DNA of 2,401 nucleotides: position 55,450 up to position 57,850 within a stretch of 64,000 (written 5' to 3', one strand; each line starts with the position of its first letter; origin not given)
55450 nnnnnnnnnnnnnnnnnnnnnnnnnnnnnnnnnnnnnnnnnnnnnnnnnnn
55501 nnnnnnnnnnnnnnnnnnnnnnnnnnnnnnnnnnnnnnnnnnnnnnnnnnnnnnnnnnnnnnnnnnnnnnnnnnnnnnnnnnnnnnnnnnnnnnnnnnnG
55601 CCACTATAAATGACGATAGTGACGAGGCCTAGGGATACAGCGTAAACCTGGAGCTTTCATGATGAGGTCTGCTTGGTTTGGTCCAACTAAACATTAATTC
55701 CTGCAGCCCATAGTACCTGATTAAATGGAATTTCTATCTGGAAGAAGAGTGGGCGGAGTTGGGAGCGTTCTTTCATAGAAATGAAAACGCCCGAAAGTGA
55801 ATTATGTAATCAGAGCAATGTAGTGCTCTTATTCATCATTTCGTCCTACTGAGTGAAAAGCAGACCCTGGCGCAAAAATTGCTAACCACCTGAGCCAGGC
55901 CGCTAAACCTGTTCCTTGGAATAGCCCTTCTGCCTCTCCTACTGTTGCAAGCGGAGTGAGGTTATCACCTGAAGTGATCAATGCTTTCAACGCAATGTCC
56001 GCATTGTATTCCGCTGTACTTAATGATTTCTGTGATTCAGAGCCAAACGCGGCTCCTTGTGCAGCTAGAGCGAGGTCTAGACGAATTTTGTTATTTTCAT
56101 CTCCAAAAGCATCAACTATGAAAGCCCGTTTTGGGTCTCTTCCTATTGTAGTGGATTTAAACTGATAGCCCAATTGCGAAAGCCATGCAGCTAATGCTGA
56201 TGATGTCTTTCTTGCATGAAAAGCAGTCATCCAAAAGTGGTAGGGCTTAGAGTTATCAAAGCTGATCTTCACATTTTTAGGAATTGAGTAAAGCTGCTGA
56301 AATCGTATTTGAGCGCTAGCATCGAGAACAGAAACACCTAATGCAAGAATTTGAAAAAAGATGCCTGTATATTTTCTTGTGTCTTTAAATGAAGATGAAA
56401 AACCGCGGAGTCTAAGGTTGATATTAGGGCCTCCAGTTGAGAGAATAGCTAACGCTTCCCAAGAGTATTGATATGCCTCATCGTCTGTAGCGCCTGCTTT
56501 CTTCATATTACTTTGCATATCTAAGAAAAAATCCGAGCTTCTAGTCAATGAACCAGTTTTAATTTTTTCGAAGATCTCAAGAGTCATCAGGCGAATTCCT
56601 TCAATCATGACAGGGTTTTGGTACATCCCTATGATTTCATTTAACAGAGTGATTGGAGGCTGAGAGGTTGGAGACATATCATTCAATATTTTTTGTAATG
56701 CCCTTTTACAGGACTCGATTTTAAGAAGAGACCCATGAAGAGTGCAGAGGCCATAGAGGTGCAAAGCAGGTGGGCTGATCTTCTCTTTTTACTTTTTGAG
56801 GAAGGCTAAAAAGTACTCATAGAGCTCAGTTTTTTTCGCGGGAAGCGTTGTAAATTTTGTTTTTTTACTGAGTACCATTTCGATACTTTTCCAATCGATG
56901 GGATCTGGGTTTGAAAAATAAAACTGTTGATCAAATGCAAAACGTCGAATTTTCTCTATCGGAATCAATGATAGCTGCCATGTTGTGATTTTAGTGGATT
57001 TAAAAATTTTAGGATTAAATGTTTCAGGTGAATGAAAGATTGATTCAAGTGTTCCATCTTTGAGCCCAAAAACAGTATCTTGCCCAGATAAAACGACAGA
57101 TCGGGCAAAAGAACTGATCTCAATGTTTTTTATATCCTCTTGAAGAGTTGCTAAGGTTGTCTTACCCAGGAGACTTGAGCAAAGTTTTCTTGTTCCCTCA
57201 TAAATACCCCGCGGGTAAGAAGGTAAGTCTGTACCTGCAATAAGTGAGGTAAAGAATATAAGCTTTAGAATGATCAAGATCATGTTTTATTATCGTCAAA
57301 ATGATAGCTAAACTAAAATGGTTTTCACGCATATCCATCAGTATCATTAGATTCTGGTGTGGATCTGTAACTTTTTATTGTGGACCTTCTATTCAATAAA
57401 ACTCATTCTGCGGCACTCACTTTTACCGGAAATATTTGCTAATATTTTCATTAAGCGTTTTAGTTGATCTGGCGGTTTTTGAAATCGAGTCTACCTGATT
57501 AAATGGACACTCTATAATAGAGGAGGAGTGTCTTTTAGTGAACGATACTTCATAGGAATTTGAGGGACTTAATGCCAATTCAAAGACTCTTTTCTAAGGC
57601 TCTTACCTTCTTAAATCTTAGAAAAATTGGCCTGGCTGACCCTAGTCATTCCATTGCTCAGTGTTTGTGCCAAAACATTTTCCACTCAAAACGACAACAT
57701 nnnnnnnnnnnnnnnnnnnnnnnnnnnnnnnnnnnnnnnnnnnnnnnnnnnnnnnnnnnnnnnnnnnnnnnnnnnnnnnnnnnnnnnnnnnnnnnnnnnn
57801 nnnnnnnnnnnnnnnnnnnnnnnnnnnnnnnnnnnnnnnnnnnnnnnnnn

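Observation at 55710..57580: Second cassette: repeat copies R4 and R5 flank a two-gene minus-strand operon (secreted protein plus 311-aa unknown)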

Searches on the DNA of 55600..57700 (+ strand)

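Call 12: search_rna_families(source=window, start=55600, end=57700, threshold=evalue, max_evalue=5, show_alignments=3)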
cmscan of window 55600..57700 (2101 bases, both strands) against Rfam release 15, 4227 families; matches with E-value up to 5: 2.
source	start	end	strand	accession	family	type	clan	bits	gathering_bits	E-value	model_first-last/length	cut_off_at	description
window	57331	57433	-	RF01202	sn2991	Gene; snRNA; snoRNA; CD-box;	-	19.4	60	3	1-98/98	no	Small nucleolar RNA sn2991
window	55728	55792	+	RF01696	Chlorobi-1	Gene; sRNA;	-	13.6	50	3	1-67/67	no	Chlorobi-1 RNA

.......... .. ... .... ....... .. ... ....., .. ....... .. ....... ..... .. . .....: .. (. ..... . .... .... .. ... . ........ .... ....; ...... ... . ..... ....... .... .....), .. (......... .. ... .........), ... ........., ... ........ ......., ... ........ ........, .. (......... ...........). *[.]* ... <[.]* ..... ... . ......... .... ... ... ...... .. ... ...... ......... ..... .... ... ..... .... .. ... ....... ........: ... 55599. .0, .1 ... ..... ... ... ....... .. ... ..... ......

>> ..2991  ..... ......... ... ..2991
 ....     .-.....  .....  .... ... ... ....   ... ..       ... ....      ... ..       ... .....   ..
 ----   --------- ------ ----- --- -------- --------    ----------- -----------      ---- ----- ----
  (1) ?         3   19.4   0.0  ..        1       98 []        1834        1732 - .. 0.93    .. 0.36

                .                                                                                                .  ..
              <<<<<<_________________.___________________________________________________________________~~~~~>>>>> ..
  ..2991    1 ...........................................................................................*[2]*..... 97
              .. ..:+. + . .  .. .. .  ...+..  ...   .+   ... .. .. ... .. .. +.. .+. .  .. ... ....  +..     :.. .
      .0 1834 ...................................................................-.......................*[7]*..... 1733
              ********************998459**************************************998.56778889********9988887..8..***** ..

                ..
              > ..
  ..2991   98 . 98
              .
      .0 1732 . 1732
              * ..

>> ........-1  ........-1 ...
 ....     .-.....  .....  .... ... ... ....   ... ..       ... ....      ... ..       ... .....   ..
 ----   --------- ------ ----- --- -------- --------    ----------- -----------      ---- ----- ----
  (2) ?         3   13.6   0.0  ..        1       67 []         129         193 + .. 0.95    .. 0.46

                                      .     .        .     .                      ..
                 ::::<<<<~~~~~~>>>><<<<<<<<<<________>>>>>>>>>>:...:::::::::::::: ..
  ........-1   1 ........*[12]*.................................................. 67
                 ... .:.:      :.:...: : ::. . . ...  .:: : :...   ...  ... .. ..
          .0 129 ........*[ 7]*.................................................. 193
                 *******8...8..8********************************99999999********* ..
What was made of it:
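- On Known structured RNA family (Rfam): Only E=3 chance hits in 55600-57700 (call 12).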

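Call 87: search_dna_similar(query=window:57395-57600:+, collection=plasmids, mode=distant, max_evalue=0.01, max_rows=10)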
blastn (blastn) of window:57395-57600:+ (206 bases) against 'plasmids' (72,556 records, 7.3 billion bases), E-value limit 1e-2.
No match.

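Call 88: search_dna_similar(query=window:57395-57600:+, collection=phages, mode=distant, max_evalue=0.01, max_rows=10)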
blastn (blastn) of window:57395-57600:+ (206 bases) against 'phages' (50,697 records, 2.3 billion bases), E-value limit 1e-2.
No match.
